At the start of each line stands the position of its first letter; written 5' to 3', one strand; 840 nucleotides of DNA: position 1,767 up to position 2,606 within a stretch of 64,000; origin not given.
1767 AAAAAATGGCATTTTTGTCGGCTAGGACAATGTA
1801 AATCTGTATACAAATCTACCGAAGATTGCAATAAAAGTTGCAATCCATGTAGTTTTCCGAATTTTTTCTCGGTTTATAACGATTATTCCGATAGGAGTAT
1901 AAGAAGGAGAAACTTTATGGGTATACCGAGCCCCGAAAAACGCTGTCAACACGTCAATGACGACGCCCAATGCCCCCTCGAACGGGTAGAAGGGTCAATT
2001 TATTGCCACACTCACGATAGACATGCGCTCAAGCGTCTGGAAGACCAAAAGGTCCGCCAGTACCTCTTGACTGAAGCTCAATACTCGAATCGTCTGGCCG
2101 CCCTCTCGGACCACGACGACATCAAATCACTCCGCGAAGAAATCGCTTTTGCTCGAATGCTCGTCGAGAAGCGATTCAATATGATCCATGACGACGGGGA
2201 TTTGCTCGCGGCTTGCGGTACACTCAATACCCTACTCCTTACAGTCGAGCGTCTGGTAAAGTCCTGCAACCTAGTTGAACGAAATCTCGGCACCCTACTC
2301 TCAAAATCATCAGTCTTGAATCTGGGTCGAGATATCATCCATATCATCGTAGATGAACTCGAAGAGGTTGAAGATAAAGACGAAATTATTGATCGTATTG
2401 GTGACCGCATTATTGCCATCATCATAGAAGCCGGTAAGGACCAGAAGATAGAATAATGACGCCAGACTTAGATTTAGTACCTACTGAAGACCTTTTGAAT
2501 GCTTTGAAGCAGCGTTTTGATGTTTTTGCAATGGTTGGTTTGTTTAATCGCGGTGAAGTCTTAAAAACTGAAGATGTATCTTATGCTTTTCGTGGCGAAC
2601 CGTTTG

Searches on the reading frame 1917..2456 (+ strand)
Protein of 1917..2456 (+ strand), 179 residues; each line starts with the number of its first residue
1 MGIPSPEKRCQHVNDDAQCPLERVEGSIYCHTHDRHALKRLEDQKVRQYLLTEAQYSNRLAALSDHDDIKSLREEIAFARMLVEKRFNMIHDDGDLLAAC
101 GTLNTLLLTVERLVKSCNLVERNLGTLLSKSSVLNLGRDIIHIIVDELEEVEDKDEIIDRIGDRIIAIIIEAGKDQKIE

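Call 10: search_protein_families(library=pfam, proteins=[window:1917-2456:+], max_evalue=0.01)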
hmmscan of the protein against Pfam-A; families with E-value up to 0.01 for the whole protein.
window:1917-2456:+ (179 aa): 0 families

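Call 11: search_protein_families(library=phrogs, proteins=[window:1917-2456:+], max_evalue=0.001)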
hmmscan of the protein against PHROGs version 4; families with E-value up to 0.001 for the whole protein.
window:1917-2456:+ (179 aa): 0 families

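Call 16: find_related_loci(query=window:1917-2456:+, collection=viral_contigs, flank=6000)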
Query window:1917-2456:+ (179 aa) in viral_contigs; peptide patterns used: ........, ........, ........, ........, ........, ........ (x = any residue, [..] = any of these).
11 stretches matched a pattern; 1 encode a relative of the query (tblastn E <= 1e-3); 1 distinct loci.
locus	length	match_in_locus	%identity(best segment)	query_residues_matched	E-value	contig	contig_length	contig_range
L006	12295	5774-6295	71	3-176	8e-68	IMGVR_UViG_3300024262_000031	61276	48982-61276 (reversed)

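Call 21: find_homologous_proteins(query=window:1917-2456:+)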
Query window:1917-2456:+ (179 aa): 42 proteins with E <= 0.001 among 203 candidates.
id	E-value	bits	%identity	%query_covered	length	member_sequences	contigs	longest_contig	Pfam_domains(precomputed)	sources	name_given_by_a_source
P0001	2.6e-110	384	100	100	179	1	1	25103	-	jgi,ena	-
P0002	2.6e-98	345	88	100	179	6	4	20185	-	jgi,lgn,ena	-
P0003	1.9e-85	303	79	98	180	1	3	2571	-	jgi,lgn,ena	-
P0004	3.3e-84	299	78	99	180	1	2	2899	-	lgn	-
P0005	1.4e-83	297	78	98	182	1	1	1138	-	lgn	-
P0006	3.5e-82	292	78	98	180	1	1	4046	-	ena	-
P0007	4.7e-74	266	71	97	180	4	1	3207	-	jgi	-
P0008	2.0e-71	257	80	88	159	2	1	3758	-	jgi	jgi:hypothetical protein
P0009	2.5e-71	257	69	97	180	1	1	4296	-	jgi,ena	-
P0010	4.9e-70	253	68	97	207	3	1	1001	-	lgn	-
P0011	1.2e-69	252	70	96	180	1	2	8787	-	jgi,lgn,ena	-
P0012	1.4e-68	248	68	97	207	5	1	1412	-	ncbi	-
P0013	5.0e-68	246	65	97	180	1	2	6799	-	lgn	-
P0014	3.4e-67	244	66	96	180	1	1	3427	-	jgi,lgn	jgi:hypothetical protein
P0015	5.3e-46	175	51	95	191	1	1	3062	-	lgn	-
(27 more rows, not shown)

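Call 23: find_encoding_contigs(protein=P0002, flank=10000, max_places=4)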
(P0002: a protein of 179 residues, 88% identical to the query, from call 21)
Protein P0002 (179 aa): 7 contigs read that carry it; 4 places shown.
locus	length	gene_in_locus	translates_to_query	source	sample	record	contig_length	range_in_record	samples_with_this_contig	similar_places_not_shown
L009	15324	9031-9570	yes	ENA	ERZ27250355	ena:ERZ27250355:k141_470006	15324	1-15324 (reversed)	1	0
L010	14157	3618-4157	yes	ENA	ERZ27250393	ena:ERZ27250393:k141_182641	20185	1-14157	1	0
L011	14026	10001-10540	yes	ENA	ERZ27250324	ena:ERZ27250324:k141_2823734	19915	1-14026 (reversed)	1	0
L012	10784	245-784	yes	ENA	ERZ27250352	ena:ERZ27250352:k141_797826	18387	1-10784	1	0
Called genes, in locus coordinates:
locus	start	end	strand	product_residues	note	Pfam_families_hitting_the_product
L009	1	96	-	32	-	?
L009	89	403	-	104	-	-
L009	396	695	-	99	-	-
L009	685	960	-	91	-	-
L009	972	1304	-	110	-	-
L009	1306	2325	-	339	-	PF00478:IMPDH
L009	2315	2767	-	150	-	PF00156:Pribosyltran (weak)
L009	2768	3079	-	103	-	-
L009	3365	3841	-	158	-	PF13392:HNH_3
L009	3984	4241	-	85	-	-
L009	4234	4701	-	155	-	-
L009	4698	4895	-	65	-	-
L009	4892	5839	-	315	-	PF01073:3Beta_HSD, PF01370:Epimerase, PF02719:Polysacc_synt_2 (faint), PF04321:RmlD_sub_bind (faint), PF07993:NAD_binding_4 (faint), PF16363:GDP_Man_Dehyd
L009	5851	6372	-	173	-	PF07463:NUMOD4, PF13392:HNH_3 (faint)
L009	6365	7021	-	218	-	-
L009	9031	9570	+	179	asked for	-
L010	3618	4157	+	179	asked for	-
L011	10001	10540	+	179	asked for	-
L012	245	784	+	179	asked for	-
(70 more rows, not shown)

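Call 24: find_encoding_contigs(protein=P0011, flank=10000, max_places=3)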
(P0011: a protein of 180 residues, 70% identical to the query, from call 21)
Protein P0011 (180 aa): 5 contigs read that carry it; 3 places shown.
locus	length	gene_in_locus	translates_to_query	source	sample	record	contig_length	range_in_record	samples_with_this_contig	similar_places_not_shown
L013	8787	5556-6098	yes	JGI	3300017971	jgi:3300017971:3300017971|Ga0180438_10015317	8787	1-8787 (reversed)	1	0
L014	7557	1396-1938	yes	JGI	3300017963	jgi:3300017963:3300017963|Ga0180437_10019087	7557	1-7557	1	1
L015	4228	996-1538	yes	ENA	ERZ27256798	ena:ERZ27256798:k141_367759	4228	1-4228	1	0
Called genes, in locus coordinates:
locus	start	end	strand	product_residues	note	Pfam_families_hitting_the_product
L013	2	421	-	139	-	PF13392:HNH_3 (weak)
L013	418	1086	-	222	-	PF15887:Peptidase_Mx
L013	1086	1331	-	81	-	-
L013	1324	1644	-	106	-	-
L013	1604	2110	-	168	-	-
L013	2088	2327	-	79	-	-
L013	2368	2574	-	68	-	-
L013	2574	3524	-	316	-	PF01073:3Beta_HSD, PF01370:Epimerase, PF02719:Polysacc_synt_2 (weak), PF04321:RmlD_sub_bind (weak), PF16363:GDP_Man_Dehyd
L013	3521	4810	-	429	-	PF00479:G6PD_N, PF02781:G6PD_C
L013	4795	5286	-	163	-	-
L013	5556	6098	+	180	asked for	-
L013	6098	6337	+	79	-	-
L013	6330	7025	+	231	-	-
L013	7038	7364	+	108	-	-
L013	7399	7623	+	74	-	-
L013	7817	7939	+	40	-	-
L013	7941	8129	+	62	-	-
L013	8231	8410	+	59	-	-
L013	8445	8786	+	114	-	?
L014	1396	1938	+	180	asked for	-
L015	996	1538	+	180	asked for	-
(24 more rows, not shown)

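Call 52: search_solved_structures(query=A3, max_evalue=1)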
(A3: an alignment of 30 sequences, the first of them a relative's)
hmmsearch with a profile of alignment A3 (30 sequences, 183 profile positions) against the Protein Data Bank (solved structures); distinct sequences matched with E-value up to 1: 4.
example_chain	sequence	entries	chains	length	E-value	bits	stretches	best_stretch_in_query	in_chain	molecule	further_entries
6tao_A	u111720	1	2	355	0.036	16.9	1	81-159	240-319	Non-hemolytic enterotoxin lytic component L1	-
6w08_A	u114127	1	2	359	0.036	16.9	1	81-159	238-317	Motility Associated Killing Factor E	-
5l8g_A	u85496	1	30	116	0.73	12.6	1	139-180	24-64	Uncharacterized protein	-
5da5_A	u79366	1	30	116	0.76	12.6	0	139-180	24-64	Rru_A0973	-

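Call 73: search_protein_families(library=pfam, proteins=[L006:4858-5346:-, L013:4795-5286:-], max_evalue=10)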
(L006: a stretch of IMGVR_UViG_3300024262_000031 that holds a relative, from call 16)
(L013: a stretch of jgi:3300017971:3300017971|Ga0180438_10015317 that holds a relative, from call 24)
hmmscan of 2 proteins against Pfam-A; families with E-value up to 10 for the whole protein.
L006:4858-5346:- (162 aa): 0 families

L013:4795-5286:- (163 aa): 1 family
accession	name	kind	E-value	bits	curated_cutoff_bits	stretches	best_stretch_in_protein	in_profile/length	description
PF01172.24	SBDS_N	-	0.16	12.4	24.6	1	132-161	4-33/88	Shwachman-Bodian-Diamond syndrome (SBDS) N-terminal domain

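Call 76: search_protein_families(library=phrogs, proteins=[L006:4858-5346:-, L013:4795-5286:-], max_evalue=1)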
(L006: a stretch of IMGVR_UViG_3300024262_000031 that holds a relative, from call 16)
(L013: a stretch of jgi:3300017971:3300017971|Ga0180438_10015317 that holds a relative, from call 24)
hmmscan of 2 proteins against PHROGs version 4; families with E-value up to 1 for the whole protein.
L006:4858-5346:- (162 aa): 2 families
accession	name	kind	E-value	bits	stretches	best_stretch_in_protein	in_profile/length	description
phrog_1065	-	unknown function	7.2e-05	23.7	1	27-47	120-140/192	-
phrog_3377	-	DNA, RNA and nucleotide metabolism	0.0067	17.3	0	24-95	117-185/196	HNH endonuclease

L013:4795-5286:- (163 aa): 2 families
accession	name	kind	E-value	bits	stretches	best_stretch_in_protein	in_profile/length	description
phrog_1065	-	unknown function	0.0027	18.6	0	29-48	122-141/192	-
phrog_20771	-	unknown function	0.038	12.9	1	4-147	800-934/1037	-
